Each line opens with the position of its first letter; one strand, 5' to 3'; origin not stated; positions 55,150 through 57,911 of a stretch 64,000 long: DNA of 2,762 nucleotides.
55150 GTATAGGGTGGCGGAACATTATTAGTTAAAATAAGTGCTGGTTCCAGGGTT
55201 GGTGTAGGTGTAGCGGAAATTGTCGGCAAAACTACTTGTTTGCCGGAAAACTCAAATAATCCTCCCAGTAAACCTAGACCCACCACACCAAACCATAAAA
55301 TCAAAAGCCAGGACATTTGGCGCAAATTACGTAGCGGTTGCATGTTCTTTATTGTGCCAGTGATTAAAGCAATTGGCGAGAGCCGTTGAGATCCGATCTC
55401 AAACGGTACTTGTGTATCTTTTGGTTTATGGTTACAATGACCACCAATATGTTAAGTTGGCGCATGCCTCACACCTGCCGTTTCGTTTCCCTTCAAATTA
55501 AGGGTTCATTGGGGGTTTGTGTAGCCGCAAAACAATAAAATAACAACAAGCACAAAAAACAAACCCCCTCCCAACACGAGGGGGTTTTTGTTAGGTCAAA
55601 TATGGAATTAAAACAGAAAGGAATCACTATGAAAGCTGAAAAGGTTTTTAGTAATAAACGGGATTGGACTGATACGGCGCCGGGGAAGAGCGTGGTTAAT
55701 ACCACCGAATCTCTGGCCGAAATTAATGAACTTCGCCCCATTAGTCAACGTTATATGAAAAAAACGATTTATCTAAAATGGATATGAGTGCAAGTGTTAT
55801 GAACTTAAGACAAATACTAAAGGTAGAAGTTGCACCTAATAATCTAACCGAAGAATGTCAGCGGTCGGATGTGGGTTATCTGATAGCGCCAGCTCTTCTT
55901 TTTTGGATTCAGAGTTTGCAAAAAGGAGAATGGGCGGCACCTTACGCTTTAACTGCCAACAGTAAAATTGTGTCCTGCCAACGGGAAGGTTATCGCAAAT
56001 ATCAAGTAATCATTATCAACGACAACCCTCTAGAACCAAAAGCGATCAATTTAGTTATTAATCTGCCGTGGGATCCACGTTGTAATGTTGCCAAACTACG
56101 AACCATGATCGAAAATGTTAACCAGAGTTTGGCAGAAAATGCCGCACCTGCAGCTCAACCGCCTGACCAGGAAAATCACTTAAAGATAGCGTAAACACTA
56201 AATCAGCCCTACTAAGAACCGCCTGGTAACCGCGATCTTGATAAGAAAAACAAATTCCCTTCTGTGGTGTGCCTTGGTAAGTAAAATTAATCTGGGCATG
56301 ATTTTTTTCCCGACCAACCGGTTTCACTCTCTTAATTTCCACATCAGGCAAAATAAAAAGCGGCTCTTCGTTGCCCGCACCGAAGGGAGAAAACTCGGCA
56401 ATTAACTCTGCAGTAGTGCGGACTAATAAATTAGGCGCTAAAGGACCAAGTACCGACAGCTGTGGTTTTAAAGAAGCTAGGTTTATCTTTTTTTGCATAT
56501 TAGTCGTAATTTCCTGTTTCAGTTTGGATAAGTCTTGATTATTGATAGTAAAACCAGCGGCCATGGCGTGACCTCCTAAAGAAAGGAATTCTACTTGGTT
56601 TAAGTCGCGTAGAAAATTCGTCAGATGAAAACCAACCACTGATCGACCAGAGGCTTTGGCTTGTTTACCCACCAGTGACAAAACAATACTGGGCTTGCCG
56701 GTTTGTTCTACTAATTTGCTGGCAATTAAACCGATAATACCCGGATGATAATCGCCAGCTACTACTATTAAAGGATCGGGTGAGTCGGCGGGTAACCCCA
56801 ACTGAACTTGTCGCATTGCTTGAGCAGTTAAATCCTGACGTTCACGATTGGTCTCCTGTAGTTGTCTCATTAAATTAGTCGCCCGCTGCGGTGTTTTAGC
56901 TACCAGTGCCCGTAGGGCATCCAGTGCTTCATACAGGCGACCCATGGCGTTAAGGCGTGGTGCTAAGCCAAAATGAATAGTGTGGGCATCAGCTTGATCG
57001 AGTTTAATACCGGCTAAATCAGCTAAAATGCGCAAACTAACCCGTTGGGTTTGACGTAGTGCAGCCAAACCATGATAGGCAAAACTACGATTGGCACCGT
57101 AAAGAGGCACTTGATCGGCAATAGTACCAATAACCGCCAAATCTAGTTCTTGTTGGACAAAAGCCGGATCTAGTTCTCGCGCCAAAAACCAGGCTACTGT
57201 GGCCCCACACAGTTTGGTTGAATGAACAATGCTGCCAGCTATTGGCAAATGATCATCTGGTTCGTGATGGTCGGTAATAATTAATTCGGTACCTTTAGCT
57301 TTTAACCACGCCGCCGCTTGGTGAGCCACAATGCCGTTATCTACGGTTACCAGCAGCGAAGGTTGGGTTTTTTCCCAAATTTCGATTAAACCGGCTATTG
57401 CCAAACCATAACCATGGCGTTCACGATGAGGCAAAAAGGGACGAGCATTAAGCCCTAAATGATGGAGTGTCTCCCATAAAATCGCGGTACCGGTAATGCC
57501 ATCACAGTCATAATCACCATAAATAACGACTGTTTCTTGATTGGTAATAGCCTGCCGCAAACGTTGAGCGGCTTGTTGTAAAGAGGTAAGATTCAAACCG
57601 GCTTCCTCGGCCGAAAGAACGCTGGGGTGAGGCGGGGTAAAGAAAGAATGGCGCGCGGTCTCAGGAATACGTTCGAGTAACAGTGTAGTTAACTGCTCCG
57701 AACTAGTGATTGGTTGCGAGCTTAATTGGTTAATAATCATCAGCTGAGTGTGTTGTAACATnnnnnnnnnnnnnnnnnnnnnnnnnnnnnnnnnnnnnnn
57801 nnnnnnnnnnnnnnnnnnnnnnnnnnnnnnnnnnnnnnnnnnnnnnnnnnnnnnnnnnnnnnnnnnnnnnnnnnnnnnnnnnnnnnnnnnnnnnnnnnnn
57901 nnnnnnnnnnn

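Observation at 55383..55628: Leader with mutually exclusive antiterminator and terminator helices, and a possible leaderless leader peptide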

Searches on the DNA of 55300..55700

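Call 5: search_rna_families(source=window, start=55300, end=55700, threshold=evalue, max_evalue=10, show_alignments=3)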
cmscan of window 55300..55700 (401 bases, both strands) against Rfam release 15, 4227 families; matches with E-value up to 10: 13.
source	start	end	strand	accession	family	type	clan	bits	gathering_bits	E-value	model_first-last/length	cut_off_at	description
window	55553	55660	-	RF01772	rnk_pseudo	Cis-reg; leader;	-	26.8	55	0.015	1-108/108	no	Pseudomonas rnk leader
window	55410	55593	+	RF00506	Thr_leader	Cis-reg; leader;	-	21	55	0.11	1-118/118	no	Threonine operon leader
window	55527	55588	+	RF02844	RefA9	Gene; antisense;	-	19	49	1.8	1-64/64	no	Enterococcus sRNA A9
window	55498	55596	+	RF01771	rnk_leader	Cis-reg; leader;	-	18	50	1.7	1-109/109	no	Enterobacteria rnk leader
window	55535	55594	+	RF00616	LhrC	Gene; sRNA;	CL00114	17.7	110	3.7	1-111/111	no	Listeria LhrC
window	55507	55592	+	RF01772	rnk_pseudo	Cis-reg; leader;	-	17.6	55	1.5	1-108/108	no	Pseudomonas rnk leader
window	55498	55587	+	RF02236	asX2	Gene; sRNA;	-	17.3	70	0.56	1-87/87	no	Xanthomonas sRNA asX2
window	55556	55628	-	RF01859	Phe_leader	Cis-reg; leader;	-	17.1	55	2.7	1-125/125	no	Phenylalanine leader peptide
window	55529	55607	-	RF01770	rimP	Cis-reg; leader;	-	17.1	47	2.9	1-102/102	no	Gammaprotebacteria rimP leader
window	55534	55592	+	RF01859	Phe_leader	Cis-reg; leader;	-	17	55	2.7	1-125/125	no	Phenylalanine leader peptide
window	55519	55591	+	RF00512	Leu_leader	Cis-reg; leader;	-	16.5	50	0.71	1-148/148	no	Leucine operon leader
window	55556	55615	-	RF02618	SSRC34_2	Gene; sRNA;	-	15.6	48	6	1-125/125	no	Streptococcus sRNA 34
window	55513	55577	-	RF02108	DLEU2_4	Gene; lncRNA;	-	12.7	40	5.7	1-58/58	no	Deleted in lymphocytic leukemia 2 conserved region 4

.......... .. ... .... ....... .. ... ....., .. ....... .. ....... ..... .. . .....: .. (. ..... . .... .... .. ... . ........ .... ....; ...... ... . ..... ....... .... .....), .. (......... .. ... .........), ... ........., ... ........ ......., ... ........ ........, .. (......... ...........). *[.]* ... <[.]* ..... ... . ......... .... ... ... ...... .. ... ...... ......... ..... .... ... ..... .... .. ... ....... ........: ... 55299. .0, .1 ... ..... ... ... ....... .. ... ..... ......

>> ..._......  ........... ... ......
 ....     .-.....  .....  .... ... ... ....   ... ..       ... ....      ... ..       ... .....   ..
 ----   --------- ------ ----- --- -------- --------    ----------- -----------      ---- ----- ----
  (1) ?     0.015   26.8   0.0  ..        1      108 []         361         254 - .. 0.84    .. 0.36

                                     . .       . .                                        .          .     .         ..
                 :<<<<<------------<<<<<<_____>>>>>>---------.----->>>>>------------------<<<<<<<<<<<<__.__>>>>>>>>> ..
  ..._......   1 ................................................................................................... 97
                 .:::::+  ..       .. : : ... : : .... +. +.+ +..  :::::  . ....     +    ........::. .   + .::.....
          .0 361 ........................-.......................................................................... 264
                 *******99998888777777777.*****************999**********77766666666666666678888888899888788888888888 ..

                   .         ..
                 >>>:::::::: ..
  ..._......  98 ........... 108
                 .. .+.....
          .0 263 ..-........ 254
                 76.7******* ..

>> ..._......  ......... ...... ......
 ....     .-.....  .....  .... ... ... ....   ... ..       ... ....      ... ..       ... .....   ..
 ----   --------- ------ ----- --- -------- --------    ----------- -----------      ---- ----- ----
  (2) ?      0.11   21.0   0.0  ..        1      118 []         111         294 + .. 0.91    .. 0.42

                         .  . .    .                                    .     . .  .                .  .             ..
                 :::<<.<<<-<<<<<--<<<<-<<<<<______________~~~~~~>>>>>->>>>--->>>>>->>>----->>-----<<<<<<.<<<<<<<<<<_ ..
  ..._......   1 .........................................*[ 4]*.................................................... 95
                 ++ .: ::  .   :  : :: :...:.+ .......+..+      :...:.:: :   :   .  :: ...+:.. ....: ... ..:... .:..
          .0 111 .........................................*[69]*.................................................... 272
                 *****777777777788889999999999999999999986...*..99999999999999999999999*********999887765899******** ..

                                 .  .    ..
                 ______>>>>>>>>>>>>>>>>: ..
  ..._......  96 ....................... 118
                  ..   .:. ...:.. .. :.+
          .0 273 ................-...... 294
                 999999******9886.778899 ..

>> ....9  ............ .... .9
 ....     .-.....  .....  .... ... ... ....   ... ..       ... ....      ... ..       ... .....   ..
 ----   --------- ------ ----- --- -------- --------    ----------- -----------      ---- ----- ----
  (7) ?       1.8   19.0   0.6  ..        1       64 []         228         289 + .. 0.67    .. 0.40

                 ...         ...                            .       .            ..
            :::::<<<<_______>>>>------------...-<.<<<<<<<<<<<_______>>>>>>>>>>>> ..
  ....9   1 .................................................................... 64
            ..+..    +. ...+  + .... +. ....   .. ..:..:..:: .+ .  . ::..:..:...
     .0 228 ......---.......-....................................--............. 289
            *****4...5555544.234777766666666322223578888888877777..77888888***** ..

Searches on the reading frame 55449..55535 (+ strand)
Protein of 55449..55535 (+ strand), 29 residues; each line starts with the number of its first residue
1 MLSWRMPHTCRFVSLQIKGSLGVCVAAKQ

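Call 66: search_protein_families(library=pfam, proteins=[window:55449-55535:+], max_evalue=10)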
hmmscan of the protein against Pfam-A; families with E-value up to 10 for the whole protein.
seq(29 aa): 0 families

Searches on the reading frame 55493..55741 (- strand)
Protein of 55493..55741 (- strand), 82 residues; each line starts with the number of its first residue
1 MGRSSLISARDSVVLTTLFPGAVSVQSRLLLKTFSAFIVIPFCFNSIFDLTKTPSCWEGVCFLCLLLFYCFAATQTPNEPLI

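Call 10: search_protein_families(library=pfam, proteins=[window:55493-55741:-], max_evalue=0.01)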
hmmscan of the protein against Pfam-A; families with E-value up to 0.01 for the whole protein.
window:55493-55741:- (82 aa): 1 family
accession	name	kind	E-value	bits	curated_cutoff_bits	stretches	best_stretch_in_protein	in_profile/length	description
PF25397.1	DUF7887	-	0.0024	18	24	1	21-52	31-61/63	Domain of unknown function (DUF7887)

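Call 11: search_protein_families(library=ncbifam, proteins=[window:55493-55741:-], max_evalue=0.01)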
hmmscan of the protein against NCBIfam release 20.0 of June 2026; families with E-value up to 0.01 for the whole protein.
window:55493-55741:- (82 aa): 0 families

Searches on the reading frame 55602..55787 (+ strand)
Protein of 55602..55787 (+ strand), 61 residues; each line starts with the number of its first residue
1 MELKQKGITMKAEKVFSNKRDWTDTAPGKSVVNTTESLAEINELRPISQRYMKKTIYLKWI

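Call 10: search_protein_families(library=pfam, proteins=[window:55602-55787:+], max_evalue=0.01)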
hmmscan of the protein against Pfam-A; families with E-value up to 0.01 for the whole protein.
window:55602-55787:+ (61 aa): 0 families

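Call 11: search_protein_families(library=ncbifam, proteins=[window:55602-55787:+], max_evalue=0.01)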
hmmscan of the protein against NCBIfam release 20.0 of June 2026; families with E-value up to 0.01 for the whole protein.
window:55602-55787:+ (61 aa): 0 families

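Call 66: search_protein_families(library=pfam, proteins=[window:55629-55784:+], max_evalue=10)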
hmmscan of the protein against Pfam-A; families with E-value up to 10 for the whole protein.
seq(52 aa): 0 families

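Call 68: search_protein_families(library=padloc, proteins=[window:55629-55787:+], max_evalue=1)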
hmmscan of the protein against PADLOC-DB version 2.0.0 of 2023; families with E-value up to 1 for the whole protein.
window:55629-55787:+ (52 aa): 0 families

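Call 69: search_protein_families(library=phrogs, proteins=[window:55629-55787:+], max_evalue=1)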
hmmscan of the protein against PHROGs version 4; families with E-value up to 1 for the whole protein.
window:55629-55787:+ (52 aa): 2 families
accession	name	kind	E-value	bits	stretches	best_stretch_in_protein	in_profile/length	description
phrog_12755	-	unknown function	0.0069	17.5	1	2-48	4-49/52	-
phrog_36214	-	unknown function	0.2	13.2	1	4-49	6-48/70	-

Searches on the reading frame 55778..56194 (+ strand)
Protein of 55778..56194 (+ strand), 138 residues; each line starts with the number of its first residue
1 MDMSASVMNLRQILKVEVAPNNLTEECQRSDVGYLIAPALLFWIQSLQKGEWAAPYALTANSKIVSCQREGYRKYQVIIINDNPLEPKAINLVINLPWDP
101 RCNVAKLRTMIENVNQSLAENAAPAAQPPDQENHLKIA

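Call 10: search_protein_families(library=pfam, proteins=[window:55778-56194:+], max_evalue=0.01)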
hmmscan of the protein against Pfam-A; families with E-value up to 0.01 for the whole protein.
window:55778-56194:+ (138 aa): 0 families

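Call 11: search_protein_families(library=ncbifam, proteins=[window:55778-56194:+], max_evalue=0.01)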
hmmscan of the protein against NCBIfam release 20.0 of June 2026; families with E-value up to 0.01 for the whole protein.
window:55778-56194:+ (138 aa): 0 families

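Call 12: find_homologous_proteins(query=window:55778-56194:+, max_evalue=0.001)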
Query window:55778-56194:+ (138 aa): 1 proteins with E <= 0.001 among 4 candidates.
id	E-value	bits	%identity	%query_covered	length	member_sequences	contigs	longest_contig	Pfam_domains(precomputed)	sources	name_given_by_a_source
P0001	3.6e-81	288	100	95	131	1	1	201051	-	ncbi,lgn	-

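Call 13: find_encoding_contigs(protein=P0001, flank=10000, max_places=6)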
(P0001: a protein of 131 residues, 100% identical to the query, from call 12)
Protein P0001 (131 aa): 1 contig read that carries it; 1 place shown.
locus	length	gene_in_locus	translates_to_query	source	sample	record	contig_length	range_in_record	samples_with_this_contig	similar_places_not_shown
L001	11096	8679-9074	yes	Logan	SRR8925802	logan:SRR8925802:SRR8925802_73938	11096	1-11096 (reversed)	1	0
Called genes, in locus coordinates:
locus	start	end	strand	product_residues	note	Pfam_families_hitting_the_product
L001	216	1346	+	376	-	PF00158:Sigma54_activat (faint), PF01078:Mg_chelatase (faint), PF05496:RuvB_N, PF13173:AAA_14 (weak), PF00004:AAA, PF07728:AAA_5, PF16193:AAA_assoc_2, PF12002:MgsA_C, +1 more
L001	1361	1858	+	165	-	PF00254:FKBP_C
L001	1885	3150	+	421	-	PF03952:Enolase_N, PF00113:Enolase_C, PF13378:MR_MLE_C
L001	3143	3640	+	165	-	-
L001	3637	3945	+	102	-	-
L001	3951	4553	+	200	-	PF00300:His_Phos_1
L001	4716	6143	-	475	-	PF00749:tRNA-synt_1c, PF19269:Anticodon_2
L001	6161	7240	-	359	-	-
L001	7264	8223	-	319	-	PF00768:Peptidase_S11, PF13354:Beta-lactamase2 (weak)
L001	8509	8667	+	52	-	-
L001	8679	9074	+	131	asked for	-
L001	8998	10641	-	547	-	PF01368:DHH, PF02272:DHHA1, PF17768:RecJ_OB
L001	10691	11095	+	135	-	?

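Call 52: find_homologous_proteins(query=A4, max_evalue=0.001)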
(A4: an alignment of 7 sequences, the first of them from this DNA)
Query A4 (7 sequences) (138 aa, profile of the alignment): 4 proteins with E <= 0.001 among 1012 candidates.
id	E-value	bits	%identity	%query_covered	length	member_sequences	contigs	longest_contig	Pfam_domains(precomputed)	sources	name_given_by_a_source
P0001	2.2e-34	136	100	95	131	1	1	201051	-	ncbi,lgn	-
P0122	9.6e-31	124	24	45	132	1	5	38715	-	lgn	-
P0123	1.7e-24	104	-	-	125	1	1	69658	-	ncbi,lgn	-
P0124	1.1e-22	98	-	-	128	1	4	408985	-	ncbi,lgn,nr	ncbi:hypothetical protein LRY65_05185 [Candidatus Woesebacteria bacterium]|nr:hypothetical protein [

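Call 63: search_protein_representatives(alignment_id=A6)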
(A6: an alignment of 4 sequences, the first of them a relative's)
Query: 4 sequences, 132 profile positions. Proteins with E-value up to 0.001 (for the whole library): 7; up to 1e-10: 5; up to 1e-30: 4. The best 7 are listed.
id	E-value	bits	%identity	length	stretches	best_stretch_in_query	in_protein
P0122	3.5e-49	182.2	-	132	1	3-130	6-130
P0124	3.7e-39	149.8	-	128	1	1-132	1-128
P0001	3.6e-34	133.6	-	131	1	8-116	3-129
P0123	4.3e-34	133.4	-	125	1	1-125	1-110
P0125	4.5e-12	62.1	-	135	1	2-125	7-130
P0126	3.1e-08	49.7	-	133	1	3-121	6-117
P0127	4.4e-05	39.5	-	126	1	3-110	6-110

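Call 65: predict_structure(alignment_id=A6)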
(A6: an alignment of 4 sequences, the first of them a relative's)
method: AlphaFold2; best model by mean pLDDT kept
length: 131 residues; sequences in the alignment: 4
mean_pLDDT: 45.8   pTM: 0.32
mean pLDDT of the five models: 45.8, 44.7, 43.2, 42.5, 39.2
residues with pLDDT >= 90: 0; 70-90: 0; 50-70: 54; < 50: 77
segments of 3 or more residues with pLDDT < 50: 1-11, 46-71, 73-78, 80-83, 87-93, 114-131
pLDDT, mean of each block of 10 residues (from residue 1): 34 50 53 58 49 35 42 49 48 51 58 43 28 24
secondary structure, 60 per line:
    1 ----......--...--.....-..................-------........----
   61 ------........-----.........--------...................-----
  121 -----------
elements in order: E5-10 H18-22 H24-41 E49-56 E67-74 E83-88 H97-115

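Call 68: search_protein_families(library=padloc, proteins=[window:55778-56194:+, P0122, P0123, P0124], max_evalue=1)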
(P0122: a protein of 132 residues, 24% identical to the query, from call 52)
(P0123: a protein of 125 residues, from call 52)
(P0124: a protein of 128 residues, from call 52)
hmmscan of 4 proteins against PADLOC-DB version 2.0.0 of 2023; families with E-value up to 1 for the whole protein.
window:55778-56194:+ (138 aa): 0 families

P0122 (132 aa): 0 families

P0123 (125 aa): 0 families

P0124 (128 aa): 0 families

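Call 69: search_protein_families(library=phrogs, proteins=[window:55778-56194:+, P0122, P0123, P0124], max_evalue=1)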
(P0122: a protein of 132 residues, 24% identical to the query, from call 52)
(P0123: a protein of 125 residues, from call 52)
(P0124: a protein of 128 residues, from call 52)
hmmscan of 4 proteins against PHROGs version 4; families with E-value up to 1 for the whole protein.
window:55778-56194:+ (138 aa): 0 families

P0122 (132 aa): 1 family
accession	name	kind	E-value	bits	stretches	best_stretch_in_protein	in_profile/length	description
phrog_37650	-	unknown function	0.21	12.9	1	18-60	2-43/97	-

P0123 (125 aa): 0 families

P0124 (128 aa): 0 families

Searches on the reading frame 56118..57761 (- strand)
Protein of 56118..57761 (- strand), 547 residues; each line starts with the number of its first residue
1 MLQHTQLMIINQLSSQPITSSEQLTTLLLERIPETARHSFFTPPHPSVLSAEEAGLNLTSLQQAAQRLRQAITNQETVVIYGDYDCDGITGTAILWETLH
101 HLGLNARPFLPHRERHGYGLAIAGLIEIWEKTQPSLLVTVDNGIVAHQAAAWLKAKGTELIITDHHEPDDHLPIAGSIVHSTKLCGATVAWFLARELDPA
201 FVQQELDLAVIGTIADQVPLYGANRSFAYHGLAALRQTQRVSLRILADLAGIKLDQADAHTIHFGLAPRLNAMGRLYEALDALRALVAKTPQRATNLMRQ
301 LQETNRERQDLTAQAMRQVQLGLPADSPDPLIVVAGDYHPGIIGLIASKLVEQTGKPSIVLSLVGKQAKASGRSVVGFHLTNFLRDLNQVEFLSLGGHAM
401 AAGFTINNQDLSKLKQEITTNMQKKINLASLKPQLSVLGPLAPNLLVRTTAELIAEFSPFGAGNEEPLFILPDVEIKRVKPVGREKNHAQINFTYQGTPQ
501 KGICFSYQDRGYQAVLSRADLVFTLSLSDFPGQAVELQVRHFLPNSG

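Call 10: search_protein_families(library=pfam, proteins=[window:56118-57761:-], max_evalue=0.01)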
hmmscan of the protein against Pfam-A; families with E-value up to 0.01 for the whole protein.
window:56118-57761:- (547 aa): 3 families
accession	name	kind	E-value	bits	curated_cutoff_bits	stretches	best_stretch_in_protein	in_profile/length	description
PF01368.27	DHH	-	1.5e-18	67.7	28.1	1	77-213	1-125/125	DHH family, N-terminal domain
PF17768.7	RecJ_OB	-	1.7e-16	60.7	27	1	441-540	5-106/107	RecJ OB domain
PF02272.25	DHHA1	-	1.2e-12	48.6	25.9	1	333-421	6-99/102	DHHA1 domain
